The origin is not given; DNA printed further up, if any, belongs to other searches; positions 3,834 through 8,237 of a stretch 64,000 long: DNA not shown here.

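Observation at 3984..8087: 1367-aa polytopic protein combining an ArnT/PMT-like N-terminal module, a YYYxG (DUF2298/Chlor_Arch_YYY-like) core and a soluble C-terminal domain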

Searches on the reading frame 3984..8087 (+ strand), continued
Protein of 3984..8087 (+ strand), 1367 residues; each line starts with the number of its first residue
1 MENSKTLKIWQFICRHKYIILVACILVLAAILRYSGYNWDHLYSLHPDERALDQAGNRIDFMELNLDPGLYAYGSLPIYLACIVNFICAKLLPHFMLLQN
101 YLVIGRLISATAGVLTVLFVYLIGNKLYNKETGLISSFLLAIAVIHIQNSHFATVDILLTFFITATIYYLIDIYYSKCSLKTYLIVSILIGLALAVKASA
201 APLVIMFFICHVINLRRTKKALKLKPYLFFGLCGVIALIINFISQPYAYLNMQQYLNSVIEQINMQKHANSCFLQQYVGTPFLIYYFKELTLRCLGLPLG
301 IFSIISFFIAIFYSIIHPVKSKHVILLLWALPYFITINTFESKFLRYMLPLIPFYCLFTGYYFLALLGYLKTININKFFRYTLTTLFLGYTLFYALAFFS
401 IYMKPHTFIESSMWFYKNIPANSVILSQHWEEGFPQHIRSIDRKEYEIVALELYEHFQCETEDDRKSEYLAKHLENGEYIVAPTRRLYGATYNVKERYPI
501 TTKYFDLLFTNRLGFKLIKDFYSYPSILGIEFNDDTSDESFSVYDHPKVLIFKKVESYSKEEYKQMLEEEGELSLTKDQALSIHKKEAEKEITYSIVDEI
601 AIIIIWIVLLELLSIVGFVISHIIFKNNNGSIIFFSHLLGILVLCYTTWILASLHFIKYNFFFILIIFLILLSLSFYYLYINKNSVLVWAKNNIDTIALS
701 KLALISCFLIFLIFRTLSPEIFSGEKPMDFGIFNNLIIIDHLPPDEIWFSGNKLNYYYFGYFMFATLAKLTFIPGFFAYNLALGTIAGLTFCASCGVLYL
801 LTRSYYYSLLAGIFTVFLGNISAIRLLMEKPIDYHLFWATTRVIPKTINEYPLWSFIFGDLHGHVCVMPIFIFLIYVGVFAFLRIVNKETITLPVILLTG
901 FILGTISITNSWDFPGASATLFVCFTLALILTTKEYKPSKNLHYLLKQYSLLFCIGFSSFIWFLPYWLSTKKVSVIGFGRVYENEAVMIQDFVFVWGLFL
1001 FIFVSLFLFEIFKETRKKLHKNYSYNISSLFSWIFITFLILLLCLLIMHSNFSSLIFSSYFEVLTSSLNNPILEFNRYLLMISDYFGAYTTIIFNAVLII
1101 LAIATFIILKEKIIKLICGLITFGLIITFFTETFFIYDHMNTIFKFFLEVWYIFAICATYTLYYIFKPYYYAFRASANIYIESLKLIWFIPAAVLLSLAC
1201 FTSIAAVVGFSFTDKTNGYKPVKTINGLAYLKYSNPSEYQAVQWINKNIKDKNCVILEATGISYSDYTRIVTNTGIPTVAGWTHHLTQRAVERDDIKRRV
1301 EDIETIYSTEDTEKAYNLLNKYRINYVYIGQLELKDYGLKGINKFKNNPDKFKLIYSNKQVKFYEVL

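Call 11: find_encoding_contigs(protein=P0002, flank=8000, max_places=2)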
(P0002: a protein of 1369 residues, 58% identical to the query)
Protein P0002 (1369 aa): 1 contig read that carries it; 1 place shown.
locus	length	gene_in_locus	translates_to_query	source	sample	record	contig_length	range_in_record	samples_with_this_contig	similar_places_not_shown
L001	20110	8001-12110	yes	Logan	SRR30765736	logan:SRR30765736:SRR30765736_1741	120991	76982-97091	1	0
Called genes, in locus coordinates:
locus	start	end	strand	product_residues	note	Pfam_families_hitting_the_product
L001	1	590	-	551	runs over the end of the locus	PF00920:ILVD_EDD_N, PF24877:ILV_EDD_C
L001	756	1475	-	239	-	PF01209:Ubie_methyltran, PF02353:CMAS (weak), PF13489:Methyltransf_23, PF05175:MTS (weak), PF13649:Methyltransf_25, PF13847:Methyltransf_31, PF08241:Methyltransf_11, PF08242:Methyltransf_12, +3 more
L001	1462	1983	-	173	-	-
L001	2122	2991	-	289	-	PF05235:CHAD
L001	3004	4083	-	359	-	PF00072:Response_reg, PF13487:HD_5, PF01966:HD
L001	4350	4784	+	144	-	PF00027:cNMP_binding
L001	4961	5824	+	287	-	PF01040:UbiA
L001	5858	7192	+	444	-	PF01565:FAD_binding_4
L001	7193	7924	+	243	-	PF00106:adh_short, PF13561:adh_short_C2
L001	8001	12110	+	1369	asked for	PF13231:PMT_2, PF10060:DUF2298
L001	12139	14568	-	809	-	PF02518:HATPase_c, PF00204:DNA_gyraseB, PF01751:Toprim, PF00986:DNA_gyraseB_C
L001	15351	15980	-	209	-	PF05258:DciA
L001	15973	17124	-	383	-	PF02463:SMC_N, PF13175:AAA_15 (weak), PF13476:AAA_23 (weak), PF13304:AAA_21 (faint)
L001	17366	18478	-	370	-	PF00712:DNA_pol3_beta, PF02767:DNA_pol3_beta_2, PF02768:DNA_pol3_beta_3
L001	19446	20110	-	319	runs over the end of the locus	PF03255:ACCA, PF01039:Carboxyl_trans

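Call 12: find_encoding_contigs(protein=P0007, flank=8000, max_places=2)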
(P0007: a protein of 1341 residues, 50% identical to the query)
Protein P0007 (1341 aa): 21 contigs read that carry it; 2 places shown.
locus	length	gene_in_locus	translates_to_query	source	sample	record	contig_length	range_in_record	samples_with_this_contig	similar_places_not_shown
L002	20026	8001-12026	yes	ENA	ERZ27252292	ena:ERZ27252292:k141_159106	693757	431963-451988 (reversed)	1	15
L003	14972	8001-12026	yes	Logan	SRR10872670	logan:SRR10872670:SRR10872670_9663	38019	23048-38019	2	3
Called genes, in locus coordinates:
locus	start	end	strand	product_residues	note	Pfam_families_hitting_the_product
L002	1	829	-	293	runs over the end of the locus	PF05235:CHAD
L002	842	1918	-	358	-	PF00072:Response_reg, PF13487:HD_5, PF01966:HD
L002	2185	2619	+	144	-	PF00027:cNMP_binding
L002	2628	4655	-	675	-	PF13231:PMT_2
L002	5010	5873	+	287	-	PF01040:UbiA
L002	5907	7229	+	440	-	PF01565:FAD_binding_4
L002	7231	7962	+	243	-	PF00106:adh_short, PF13561:adh_short_C2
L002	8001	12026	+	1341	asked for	PF02366:PMT, PF13231:PMT_2, PF10060:DUF2298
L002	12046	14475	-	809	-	PF02518:HATPase_c, PF00204:DNA_gyraseB, PF01751:Toprim, PF00986:DNA_gyraseB_C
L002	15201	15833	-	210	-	PF05258:DciA (weak)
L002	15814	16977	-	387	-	PF02463:SMC_N, PF13175:AAA_15, PF13476:AAA_23, PF13304:AAA_21 (faint)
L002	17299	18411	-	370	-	PF00712:DNA_pol3_beta, PF02767:DNA_pol3_beta_2, PF02768:DNA_pol3_beta_3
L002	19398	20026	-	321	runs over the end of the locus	PF03255:ACCA, PF01039:Carboxyl_trans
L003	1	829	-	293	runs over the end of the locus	PF05235:CHAD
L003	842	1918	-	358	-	PF00072:Response_reg, PF13487:HD_5, PF01966:HD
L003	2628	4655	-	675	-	PF13231:PMT_2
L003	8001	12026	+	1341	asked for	PF02366:PMT, PF13231:PMT_2, PF10060:DUF2298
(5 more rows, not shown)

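Call 13: find_encoding_contigs(protein=P0057, flank=8000, max_places=1)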
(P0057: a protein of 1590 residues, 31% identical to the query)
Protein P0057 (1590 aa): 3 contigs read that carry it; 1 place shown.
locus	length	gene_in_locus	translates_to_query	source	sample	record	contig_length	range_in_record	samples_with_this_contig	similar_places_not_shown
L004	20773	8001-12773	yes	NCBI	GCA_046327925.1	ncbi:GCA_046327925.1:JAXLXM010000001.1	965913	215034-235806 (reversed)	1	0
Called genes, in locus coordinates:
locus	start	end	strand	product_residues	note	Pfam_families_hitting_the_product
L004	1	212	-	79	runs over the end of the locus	PF13495:Phage_int_SAM_4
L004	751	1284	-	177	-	-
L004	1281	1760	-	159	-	PF09721:Exosortase_EpsH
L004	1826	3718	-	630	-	PF00664:ABC_membrane, PF00005:ABC_tran, PF02463:SMC_N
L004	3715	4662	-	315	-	-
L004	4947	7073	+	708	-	PF10060:DUF2298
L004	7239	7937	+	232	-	PF13489:Methyltransf_23, PF13847:Methyltransf_31 (weak), PF08241:Methyltransf_11, PF08242:Methyltransf_12, PF13649:Methyltransf_25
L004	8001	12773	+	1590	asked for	PF02366:PMT, PF13231:PMT_2, PF10060:DUF2298, PF01436:NHL (weak), PF08450:SGL (faint), PF13449:Phytase-like (faint), PF24684:Vgb_lyase, PF01436:NHL, +1 more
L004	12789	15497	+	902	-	PF13231:PMT_2 (weak), PF25021:TEN_NHL (faint), PF13449:Phytase-like (faint), PF08450:SGL (faint), PF24684:Vgb_lyase (faint), PF01436:NHL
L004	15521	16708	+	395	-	PF01969:Ni_insertion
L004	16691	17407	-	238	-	PF01656:CbiA, PF07755:DUF1611 (faint), PF13500:AAA_26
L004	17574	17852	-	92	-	PF04255:DUF433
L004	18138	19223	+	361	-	PF04055:Radical_SAM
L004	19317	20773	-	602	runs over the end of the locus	PF13620:CarboxypepD_reg, PF13715:CarbopepD_reg_2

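Call 14: find_encoding_contigs(protein=P0069, flank=8000, max_places=1)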
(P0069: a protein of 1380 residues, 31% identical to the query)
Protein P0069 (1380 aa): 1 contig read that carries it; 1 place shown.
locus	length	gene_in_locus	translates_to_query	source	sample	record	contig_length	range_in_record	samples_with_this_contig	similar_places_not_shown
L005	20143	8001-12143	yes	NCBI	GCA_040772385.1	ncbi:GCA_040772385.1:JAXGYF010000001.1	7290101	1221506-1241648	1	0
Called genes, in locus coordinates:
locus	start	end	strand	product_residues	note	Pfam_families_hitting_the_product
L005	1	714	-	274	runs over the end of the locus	PF00756:Esterase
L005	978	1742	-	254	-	PF13489:Methyltransf_23, PF13847:Methyltransf_31, PF08241:Methyltransf_11, PF08242:Methyltransf_12 (faint), PF13649:Methyltransf_25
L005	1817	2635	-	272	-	PF00528:BPD_transp_1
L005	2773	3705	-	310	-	PF00528:BPD_transp_1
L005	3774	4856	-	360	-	PF01547:SBP_bac_1, PF13416:SBP_bac_8, PF13343:SBP_bac_6, PF13531:SBP_bac_11 (weak)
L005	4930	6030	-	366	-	PF00005:ABC_tran, PF08402:TOBE_2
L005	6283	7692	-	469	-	PF02614:UxaC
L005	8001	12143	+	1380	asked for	PF02366:PMT, PF13231:PMT_2, PF10060:DUF2298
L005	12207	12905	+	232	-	PF08241:Methyltransf_11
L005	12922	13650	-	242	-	PF04256:DUF434, PF18481:DUF5616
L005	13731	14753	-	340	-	PF00155:Aminotran_1_2, PF01212:Beta_elim_lyase, PF01041:DegT_DnrJ_EryC1 (faint), PF00266:Aminotran_5 (faint)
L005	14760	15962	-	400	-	PF00326:Peptidase_S9 (faint)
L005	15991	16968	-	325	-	PF01408:GFO_IDH_MocA, PF22725:GFO_IDH_MocA_C3, PF02894:GFO_IDH_MocA_C (weak)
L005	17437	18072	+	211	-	PF01965:DJ-1_PfpI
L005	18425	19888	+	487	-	PF01590:GAF, PF13185:GAF_2 (weak), PF08447:PAS_3, PF00990:GGDEF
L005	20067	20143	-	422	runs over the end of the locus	PF01053:Cys_Met_Meta_PP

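Call 15: find_encoding_contigs(protein=P0106, flank=8000, max_places=1)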
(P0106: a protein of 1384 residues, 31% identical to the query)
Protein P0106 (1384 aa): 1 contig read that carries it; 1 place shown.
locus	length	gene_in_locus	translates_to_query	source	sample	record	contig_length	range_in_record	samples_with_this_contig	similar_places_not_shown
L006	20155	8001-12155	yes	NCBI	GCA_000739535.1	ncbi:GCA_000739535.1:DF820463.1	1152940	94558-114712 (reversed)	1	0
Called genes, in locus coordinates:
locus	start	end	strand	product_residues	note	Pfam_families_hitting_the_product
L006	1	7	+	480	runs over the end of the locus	PF07589:PEP_exosort_dom (weak)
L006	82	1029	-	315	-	PF00561:Abhydrolase_1, PF12146:Hydrolase_4, PF12697:Abhydrolase_6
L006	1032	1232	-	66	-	-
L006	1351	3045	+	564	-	PF01547:SBP_bac_1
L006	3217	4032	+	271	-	PF00085:Thioredoxin, PF13098:Thioredoxin_2, PF14559:TPR_19 (faint), PF14561:TPR_20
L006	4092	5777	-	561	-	PF18262:PhetRS_B1 (weak), PF03484:B5, PF17759:tRNA_synthFbeta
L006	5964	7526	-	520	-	PF01409:tRNA-synt_2d, PF00152:tRNA-synt_2 (faint)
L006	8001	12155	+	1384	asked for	PF02366:PMT, PF13231:PMT_2, PF10060:DUF2298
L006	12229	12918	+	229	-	PF08241:Methyltransf_11 (weak)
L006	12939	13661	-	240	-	PF04256:DUF434, PF18481:DUF5616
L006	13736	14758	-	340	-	PF00155:Aminotran_1_2, PF01212:Beta_elim_lyase, PF01041:DegT_DnrJ_EryC1 (faint), PF00266:Aminotran_5 (faint)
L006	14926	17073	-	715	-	-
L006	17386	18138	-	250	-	PF00557:Peptidase_M24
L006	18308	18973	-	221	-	PF04012:PspA_IM30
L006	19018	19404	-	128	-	PF22550:CesT_Tir_1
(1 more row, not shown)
